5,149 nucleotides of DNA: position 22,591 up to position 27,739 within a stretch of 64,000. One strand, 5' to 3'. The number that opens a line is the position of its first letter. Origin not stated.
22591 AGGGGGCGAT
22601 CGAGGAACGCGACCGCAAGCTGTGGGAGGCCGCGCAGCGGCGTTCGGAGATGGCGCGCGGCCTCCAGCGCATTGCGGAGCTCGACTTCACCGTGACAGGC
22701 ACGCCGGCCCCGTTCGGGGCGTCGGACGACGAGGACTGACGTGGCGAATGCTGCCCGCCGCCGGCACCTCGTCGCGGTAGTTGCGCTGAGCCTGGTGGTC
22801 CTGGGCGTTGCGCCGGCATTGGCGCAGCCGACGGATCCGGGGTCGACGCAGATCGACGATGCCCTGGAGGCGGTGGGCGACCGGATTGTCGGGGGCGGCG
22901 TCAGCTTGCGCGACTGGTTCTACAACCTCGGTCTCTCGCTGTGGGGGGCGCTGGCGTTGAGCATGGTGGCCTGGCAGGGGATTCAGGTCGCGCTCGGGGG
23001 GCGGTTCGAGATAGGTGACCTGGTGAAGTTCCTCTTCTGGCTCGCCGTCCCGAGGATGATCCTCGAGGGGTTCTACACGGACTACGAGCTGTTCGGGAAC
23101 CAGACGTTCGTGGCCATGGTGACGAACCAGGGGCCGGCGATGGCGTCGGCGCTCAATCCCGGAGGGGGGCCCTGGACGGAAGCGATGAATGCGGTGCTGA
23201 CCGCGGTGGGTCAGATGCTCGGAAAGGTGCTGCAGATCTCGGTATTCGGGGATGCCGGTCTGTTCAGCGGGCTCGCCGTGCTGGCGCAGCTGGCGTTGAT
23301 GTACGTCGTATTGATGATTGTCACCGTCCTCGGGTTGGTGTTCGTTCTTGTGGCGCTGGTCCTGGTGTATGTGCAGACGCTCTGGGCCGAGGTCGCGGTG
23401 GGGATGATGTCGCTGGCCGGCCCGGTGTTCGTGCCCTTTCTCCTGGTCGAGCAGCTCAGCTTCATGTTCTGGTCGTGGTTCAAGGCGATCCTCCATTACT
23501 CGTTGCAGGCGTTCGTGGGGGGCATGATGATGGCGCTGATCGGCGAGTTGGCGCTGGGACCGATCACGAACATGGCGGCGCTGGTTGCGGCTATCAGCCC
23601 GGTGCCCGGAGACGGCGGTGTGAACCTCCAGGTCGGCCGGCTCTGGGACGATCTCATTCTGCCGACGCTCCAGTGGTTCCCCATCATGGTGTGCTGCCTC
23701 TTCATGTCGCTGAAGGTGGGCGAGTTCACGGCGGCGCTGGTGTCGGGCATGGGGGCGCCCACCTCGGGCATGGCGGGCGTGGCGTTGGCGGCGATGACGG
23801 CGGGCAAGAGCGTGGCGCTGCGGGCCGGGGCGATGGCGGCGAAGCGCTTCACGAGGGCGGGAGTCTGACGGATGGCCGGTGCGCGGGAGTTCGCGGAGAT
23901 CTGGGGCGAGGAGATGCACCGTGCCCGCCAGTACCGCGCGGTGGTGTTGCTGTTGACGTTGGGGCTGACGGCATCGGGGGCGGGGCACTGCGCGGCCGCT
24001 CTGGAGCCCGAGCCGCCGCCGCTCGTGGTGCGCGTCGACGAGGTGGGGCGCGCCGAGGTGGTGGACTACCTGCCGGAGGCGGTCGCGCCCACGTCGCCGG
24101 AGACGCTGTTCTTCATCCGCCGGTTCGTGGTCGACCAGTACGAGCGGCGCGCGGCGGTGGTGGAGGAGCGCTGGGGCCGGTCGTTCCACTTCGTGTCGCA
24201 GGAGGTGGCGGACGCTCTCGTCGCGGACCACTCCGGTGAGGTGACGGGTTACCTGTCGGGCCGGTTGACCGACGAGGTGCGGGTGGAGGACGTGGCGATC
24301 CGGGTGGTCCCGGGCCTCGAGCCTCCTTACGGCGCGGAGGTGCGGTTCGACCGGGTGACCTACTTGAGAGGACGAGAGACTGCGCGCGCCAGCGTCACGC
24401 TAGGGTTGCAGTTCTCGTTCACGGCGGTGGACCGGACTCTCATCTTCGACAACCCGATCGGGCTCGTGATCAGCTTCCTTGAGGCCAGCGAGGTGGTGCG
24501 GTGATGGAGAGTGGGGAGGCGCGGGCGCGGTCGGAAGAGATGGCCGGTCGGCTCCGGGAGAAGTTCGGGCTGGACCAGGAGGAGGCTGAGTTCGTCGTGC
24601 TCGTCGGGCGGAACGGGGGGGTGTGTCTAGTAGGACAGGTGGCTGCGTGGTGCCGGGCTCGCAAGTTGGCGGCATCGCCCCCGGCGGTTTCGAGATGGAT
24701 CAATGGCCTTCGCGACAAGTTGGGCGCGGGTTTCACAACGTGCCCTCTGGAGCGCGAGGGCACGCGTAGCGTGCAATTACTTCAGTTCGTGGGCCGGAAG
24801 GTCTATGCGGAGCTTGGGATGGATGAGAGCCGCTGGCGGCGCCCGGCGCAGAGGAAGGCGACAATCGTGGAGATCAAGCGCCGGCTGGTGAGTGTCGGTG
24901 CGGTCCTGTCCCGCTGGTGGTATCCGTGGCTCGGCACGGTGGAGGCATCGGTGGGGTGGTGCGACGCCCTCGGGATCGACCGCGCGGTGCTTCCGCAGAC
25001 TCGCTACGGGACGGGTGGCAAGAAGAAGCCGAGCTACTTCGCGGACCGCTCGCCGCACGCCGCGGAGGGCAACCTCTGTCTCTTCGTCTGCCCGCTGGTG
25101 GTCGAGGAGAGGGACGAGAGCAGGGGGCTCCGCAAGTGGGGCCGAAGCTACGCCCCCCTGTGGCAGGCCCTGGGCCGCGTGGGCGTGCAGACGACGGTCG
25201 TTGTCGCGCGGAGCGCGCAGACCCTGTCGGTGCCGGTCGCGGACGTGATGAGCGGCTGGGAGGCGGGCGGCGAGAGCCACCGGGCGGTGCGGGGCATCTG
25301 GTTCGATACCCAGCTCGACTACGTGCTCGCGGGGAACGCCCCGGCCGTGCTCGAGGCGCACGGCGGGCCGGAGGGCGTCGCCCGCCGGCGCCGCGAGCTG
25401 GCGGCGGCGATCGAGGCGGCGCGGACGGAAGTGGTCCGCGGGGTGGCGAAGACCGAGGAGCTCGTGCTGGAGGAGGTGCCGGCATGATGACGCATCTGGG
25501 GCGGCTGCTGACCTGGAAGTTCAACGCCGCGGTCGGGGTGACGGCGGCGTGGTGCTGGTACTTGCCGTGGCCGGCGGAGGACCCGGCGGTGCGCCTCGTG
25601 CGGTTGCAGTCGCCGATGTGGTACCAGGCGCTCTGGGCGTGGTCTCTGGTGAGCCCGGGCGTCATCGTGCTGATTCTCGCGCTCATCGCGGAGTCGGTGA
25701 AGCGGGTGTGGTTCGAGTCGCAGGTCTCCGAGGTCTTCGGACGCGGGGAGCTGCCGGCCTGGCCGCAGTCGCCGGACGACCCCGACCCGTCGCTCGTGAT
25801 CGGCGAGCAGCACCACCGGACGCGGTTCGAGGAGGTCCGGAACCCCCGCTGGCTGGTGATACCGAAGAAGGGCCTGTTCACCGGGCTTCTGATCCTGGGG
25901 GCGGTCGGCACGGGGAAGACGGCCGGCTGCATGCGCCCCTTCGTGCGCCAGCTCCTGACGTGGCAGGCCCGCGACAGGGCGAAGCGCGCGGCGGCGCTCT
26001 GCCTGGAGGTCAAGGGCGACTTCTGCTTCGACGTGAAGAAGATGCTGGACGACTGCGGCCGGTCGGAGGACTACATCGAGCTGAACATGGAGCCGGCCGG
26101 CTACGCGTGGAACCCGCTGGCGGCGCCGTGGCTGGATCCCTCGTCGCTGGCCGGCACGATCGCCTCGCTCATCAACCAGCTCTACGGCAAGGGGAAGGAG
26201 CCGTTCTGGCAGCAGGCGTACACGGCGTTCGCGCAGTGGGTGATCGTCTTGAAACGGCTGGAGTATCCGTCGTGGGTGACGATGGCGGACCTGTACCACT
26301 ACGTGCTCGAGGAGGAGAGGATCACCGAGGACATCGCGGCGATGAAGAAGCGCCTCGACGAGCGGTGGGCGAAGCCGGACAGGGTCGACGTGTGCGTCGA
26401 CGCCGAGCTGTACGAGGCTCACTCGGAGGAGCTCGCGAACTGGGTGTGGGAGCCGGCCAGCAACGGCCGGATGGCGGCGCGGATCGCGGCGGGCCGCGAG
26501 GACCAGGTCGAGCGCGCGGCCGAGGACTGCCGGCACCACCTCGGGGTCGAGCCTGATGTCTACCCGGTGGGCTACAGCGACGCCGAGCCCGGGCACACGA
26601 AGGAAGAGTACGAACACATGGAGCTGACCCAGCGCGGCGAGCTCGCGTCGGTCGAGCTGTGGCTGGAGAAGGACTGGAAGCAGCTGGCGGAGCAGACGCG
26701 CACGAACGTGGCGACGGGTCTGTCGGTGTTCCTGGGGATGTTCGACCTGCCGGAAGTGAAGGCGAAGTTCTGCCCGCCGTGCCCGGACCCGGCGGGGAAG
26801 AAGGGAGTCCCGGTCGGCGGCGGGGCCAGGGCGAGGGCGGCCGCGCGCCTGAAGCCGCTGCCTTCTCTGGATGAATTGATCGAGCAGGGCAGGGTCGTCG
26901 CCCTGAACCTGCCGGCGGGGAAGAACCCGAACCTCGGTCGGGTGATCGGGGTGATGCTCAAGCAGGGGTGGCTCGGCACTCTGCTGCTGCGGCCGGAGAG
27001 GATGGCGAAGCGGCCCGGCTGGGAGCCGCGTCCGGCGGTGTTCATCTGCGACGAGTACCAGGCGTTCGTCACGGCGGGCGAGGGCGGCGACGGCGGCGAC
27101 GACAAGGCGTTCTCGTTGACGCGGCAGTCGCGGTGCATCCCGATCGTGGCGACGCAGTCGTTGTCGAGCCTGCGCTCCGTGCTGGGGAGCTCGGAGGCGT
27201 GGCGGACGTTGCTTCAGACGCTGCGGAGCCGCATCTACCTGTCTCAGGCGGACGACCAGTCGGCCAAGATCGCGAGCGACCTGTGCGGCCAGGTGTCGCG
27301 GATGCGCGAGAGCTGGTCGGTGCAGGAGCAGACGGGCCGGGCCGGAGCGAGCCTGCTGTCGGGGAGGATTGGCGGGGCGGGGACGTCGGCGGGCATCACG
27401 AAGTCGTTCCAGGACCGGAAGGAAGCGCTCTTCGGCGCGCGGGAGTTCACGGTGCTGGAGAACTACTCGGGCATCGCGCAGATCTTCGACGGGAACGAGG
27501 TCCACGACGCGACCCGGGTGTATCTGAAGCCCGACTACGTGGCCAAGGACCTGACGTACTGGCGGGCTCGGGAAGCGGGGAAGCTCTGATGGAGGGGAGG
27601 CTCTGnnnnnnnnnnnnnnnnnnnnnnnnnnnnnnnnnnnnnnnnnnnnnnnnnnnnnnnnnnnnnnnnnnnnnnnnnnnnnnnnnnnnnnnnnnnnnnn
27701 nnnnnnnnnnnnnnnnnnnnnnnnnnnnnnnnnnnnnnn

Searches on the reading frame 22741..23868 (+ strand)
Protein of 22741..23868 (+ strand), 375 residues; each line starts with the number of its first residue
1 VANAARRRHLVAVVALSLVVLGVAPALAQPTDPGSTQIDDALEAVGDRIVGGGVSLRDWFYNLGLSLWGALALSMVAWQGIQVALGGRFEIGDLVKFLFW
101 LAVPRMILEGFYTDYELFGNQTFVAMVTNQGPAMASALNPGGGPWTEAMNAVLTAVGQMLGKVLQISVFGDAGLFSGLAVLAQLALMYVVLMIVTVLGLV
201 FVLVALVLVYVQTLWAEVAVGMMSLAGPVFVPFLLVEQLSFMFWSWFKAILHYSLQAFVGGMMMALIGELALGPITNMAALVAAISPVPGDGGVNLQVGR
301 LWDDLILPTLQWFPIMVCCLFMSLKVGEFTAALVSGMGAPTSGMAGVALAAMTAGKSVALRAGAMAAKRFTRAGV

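Call 14: search_protein_families(library=phrogs, proteins=[window:22741-23868:+], max_evalue=0.0001)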
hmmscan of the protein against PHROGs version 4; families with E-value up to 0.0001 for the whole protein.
window:22741-23868:+ (375 aa): 0 families

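Call 16: search_protein_families(library=pfam, proteins=[window:22741-23868:+], max_evalue=0.001)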
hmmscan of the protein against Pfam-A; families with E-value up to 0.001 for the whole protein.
window:22741-23868:+ (375 aa): 1 family
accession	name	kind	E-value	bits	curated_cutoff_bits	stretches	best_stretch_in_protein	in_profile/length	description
PF04610.19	TrbL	-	6.1e-11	42.9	25.9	1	76-271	5-180/215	TrbL/VirB6 plasmid conjugal transfer protein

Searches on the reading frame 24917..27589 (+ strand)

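Call 14: search_protein_families(library=phrogs, proteins=[window:24917-27589:+], max_evalue=0.0001)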
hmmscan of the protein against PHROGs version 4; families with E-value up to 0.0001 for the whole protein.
window:24917-27589:+ (890 aa): 0 families

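Call 16: search_protein_families(library=pfam, proteins=[window:24917-27589:+], max_evalue=0.001)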
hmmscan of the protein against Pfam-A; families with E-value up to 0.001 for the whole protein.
window:24917-27589:+ (890 aa): 2 families
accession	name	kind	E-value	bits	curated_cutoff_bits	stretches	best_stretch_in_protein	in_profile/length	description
PF10412.15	TrwB_AAD_bind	-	3.2e-10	39.9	20.5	1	743-860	277-379/387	Type IV secretion-system coupling protein DNA-binding domain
PF12696.13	TraG-D_C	-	1.6e-07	31.7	22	1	730-814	20-98/126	TraM recognition site of TraD and TraG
